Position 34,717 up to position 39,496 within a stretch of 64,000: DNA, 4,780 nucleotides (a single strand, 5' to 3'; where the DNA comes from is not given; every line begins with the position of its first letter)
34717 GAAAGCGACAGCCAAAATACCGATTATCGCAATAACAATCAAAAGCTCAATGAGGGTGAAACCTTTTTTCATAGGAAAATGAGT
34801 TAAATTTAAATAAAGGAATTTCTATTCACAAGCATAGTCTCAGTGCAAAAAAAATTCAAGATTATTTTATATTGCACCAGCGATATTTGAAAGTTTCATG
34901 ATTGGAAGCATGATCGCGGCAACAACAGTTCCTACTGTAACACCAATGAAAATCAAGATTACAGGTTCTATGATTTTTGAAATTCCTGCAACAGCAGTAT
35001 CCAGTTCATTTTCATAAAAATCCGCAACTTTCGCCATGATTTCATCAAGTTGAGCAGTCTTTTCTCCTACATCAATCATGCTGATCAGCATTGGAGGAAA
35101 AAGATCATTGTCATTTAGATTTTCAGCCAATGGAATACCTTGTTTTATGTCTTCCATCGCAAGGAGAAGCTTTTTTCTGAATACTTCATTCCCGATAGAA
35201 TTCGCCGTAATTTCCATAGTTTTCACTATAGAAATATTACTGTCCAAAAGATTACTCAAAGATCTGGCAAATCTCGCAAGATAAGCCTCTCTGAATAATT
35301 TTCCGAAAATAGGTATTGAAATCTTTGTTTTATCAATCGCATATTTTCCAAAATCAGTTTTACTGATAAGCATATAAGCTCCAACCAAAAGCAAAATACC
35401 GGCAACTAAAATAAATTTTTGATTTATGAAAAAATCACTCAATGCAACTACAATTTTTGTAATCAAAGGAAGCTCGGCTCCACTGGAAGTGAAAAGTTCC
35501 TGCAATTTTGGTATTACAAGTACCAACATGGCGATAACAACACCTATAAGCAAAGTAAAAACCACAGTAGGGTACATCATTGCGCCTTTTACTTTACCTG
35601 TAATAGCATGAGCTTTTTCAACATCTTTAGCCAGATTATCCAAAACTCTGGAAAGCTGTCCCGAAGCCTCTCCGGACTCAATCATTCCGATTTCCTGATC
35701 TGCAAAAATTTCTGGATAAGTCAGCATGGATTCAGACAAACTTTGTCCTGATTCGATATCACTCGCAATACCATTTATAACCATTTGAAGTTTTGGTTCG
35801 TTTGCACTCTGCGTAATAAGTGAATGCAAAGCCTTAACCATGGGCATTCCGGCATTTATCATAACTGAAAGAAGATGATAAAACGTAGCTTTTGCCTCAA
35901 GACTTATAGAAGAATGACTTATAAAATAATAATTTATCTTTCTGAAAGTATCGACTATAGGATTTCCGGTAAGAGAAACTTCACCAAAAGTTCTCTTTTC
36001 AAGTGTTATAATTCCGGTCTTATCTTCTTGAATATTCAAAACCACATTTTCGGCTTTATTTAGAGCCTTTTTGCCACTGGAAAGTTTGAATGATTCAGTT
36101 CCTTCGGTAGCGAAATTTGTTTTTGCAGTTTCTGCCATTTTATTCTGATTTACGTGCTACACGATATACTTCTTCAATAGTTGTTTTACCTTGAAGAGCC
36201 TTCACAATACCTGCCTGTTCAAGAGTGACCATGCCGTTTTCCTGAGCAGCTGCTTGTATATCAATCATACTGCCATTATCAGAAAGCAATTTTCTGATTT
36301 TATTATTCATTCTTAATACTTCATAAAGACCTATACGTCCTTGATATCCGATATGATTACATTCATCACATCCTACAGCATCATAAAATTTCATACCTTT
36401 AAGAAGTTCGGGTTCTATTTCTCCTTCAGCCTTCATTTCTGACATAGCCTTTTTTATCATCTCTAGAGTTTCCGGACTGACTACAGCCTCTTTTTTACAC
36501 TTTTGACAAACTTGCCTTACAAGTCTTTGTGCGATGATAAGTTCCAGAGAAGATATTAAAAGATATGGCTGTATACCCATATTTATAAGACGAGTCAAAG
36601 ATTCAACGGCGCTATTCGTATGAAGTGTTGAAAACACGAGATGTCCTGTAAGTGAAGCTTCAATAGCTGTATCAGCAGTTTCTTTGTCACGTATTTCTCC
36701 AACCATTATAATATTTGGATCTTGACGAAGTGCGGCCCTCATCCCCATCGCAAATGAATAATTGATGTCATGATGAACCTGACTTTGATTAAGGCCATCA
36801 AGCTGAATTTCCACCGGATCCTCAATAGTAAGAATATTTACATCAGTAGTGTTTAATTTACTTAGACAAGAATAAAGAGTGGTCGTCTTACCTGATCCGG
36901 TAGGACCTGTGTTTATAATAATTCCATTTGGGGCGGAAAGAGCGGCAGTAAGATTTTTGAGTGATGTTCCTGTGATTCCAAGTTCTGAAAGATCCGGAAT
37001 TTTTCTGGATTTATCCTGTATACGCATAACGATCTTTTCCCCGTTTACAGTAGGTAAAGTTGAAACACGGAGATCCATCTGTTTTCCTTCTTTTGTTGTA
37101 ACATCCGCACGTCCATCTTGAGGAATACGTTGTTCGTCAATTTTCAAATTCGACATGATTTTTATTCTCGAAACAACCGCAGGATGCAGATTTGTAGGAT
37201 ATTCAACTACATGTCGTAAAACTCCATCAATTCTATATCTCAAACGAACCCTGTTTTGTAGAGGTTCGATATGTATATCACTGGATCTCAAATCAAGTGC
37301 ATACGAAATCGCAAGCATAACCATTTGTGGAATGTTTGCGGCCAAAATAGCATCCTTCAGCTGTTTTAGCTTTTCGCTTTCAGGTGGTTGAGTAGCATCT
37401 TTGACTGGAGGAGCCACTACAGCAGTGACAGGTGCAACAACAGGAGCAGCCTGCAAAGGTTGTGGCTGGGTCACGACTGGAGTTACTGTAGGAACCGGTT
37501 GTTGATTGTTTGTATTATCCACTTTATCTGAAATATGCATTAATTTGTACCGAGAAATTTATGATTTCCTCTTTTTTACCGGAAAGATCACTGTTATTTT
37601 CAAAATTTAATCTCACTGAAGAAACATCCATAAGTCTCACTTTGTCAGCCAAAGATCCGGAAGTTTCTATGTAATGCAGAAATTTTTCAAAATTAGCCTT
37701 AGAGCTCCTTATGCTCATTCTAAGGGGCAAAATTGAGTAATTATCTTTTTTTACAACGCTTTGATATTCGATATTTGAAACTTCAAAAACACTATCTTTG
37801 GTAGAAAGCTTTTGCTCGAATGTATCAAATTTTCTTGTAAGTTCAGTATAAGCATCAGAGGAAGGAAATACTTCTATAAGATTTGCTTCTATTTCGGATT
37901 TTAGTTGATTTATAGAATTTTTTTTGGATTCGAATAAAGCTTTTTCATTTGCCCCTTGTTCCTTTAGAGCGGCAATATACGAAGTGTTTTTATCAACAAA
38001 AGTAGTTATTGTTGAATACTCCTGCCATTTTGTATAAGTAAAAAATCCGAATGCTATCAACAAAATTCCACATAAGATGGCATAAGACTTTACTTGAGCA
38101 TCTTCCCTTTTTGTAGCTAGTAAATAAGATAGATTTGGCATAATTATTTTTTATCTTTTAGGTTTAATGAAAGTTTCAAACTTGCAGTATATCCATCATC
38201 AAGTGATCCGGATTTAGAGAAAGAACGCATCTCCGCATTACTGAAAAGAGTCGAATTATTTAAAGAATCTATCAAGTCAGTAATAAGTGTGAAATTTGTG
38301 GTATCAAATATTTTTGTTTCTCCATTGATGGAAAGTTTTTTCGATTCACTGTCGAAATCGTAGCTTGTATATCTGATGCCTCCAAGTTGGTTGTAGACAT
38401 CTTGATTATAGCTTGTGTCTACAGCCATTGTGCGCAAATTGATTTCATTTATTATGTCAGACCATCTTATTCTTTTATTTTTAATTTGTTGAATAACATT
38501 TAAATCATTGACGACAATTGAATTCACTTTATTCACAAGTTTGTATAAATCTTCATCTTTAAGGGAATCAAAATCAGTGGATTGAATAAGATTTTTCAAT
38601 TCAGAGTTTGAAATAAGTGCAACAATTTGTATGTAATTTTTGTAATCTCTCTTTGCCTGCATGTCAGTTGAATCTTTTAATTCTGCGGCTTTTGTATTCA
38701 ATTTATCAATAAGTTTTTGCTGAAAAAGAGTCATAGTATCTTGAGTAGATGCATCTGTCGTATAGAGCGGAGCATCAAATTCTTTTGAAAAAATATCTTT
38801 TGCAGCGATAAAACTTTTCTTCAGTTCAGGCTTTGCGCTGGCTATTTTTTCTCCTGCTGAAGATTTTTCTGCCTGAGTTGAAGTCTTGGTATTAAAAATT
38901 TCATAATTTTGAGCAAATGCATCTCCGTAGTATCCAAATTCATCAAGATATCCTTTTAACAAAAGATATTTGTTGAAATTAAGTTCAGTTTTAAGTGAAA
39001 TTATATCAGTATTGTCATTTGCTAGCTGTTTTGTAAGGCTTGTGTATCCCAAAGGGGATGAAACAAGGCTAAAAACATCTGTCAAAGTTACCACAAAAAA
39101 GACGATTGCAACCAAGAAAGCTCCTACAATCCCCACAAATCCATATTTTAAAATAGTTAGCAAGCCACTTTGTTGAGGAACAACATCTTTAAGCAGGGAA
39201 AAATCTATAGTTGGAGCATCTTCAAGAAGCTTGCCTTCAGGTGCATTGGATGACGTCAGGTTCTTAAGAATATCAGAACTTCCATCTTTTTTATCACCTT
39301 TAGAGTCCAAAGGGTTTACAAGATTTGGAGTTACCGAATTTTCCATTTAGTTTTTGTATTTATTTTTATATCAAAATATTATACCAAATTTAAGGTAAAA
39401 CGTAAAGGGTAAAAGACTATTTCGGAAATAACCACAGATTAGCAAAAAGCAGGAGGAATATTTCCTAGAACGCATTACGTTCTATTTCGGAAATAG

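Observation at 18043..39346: Type IV pilus genes, a 3915-aa SLH-anchored surface protein and four secreted proteins form one 21-kb co-directional block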

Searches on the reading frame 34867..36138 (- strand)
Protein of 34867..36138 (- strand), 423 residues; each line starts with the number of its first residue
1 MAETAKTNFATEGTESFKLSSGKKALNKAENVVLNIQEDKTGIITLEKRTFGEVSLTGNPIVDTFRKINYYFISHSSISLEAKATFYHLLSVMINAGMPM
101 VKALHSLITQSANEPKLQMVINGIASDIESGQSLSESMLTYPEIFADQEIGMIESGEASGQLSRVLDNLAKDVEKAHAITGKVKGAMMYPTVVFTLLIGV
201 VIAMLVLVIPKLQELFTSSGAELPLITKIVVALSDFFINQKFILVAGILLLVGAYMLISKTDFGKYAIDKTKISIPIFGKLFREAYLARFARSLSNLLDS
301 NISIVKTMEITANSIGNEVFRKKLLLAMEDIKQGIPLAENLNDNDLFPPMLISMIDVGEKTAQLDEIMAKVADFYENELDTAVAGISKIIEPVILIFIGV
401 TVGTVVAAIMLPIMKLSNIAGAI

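Call 6: search_protein_families(library=pfam, proteins=[window:34867-36138:-], max_evalue=0.1)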
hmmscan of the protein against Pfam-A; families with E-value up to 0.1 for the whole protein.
window:34867-36138:- (423 aa): 1 family
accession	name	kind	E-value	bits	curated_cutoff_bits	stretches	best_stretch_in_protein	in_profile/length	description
PF00482.28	T2SSF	-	6.5e-56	188.1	25.2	2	86-210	1-125/125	Type II secretion system (T2SS), protein F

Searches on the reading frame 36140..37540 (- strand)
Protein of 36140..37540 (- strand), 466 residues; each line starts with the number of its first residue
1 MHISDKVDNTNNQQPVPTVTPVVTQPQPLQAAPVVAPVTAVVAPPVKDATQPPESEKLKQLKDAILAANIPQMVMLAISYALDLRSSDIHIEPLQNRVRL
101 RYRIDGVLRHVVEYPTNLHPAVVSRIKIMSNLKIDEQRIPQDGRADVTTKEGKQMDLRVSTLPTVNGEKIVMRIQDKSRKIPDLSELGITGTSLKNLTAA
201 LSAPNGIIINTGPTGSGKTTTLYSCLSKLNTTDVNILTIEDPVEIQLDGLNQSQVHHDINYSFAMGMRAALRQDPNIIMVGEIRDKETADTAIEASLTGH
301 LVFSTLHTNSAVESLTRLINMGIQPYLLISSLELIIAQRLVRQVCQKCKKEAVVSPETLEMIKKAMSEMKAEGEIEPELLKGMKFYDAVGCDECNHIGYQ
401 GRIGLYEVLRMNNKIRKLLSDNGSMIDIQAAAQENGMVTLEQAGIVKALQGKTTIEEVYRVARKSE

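Call 6: search_protein_families(library=pfam, proteins=[window:36140-37540:-], max_evalue=0.1)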
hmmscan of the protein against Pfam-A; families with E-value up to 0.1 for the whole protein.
window:36140-37540:- (466 aa): 8 families
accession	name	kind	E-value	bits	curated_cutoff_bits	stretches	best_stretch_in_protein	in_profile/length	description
PF00437.27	T2SSE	-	1.3e-128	429.3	24.9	1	68-460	6-370/370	Type II/IV secretion system protein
PF25199.1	nSTAND_NTPase5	-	0.0039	17.5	34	1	188-247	23-84/145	Novel STAND NTPase 5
PF13401.12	AAA_22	-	0.0096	16.7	27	1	205-243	5-43/130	AAA domain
PF12775.13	AAA_7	-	0.018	15.1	25.8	1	199-239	27-67/181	P-loop containing dynein motor region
PF13173.12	AAA_14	-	0.023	15.1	27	1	206-294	3-82/129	AAA domain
PF20720.3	nSTAND3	-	0.036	14.2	27.2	1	204-245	16-57/155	Novel STAND NTPase 3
PF16796.11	Microtub_bd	-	0.057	13.8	27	0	199-230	85-111/155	Microtubule binding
PF02492.25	cobW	-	0.065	13.3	20.7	0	208-248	3-43/180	CobW/HypB/UreG, nucleotide-binding domain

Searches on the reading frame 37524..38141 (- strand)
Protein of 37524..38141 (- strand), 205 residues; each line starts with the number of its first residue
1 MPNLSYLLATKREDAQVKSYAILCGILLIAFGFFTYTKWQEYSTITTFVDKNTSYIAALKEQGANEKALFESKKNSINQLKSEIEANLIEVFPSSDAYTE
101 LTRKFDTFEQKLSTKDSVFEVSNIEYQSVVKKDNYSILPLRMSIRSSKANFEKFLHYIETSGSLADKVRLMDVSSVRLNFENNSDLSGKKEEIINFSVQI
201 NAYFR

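Call 6: search_protein_families(library=pfam, proteins=[window:37524-38141:-], max_evalue=0.1)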
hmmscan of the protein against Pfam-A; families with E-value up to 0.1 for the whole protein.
window:37524-38141:- (205 aa): 1 family
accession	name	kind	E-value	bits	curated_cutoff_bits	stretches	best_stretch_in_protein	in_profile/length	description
PF04350.18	PilO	-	0.003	18.1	22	1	70-203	25-141/145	Pilus assembly protein, PilO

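Call 8: search_protein_families(library=ncbifam, proteins=[window:37524-38141:-], max_evalue=0.1)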
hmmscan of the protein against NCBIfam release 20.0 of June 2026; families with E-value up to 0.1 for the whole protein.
window:37524-38141:- (205 aa): 2 families
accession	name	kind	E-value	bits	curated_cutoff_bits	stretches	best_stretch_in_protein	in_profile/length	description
NF009773.0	PRK13270.1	subfamily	0.053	12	512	1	77-152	32-104/549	alpha,alpha-trehalase TreF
NF038287.2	Amuc_1100_fam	equivalog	0.055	12.9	180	0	21-115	11-108/326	Amuc_1100 family pilus-like protein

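Call 100: search_solved_structures(query=window:37524-38141:-, max_evalue=1)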
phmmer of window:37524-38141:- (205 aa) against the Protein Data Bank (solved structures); distinct sequences matched with E-value up to 1: 0.

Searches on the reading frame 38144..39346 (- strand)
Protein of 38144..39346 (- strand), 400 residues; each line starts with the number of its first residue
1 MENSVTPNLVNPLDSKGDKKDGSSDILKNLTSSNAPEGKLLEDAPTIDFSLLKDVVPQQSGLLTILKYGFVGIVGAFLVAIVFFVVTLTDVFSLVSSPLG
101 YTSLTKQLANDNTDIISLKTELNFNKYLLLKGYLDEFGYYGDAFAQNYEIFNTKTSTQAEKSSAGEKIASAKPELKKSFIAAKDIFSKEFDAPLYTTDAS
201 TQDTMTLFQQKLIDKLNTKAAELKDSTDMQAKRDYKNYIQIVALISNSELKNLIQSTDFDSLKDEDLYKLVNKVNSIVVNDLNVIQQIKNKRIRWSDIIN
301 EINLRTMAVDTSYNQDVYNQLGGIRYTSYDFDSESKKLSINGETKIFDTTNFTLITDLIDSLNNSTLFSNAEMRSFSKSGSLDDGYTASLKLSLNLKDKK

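Call 6: search_protein_families(library=pfam, proteins=[window:38144-39346:-], max_evalue=0.1)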
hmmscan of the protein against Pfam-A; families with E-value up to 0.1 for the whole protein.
window:38144-39346:- (400 aa): 1 family
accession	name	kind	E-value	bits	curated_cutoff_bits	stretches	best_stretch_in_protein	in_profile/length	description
PF03885.18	DUF327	-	0.074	13.5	25.8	0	208-282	41-115/143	Protein of unknown function (DUF327)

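Call 8: search_protein_families(library=ncbifam, proteins=[window:38144-39346:-], max_evalue=0.1)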
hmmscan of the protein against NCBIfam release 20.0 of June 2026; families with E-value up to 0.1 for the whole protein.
window:38144-39346:- (400 aa): 1 family
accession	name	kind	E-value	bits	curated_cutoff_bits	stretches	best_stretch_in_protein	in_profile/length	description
NF002705.0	PRK02507.1-4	equivalog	0.0021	17.1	625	1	170-246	198-270/382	proton extrusion protein PcxA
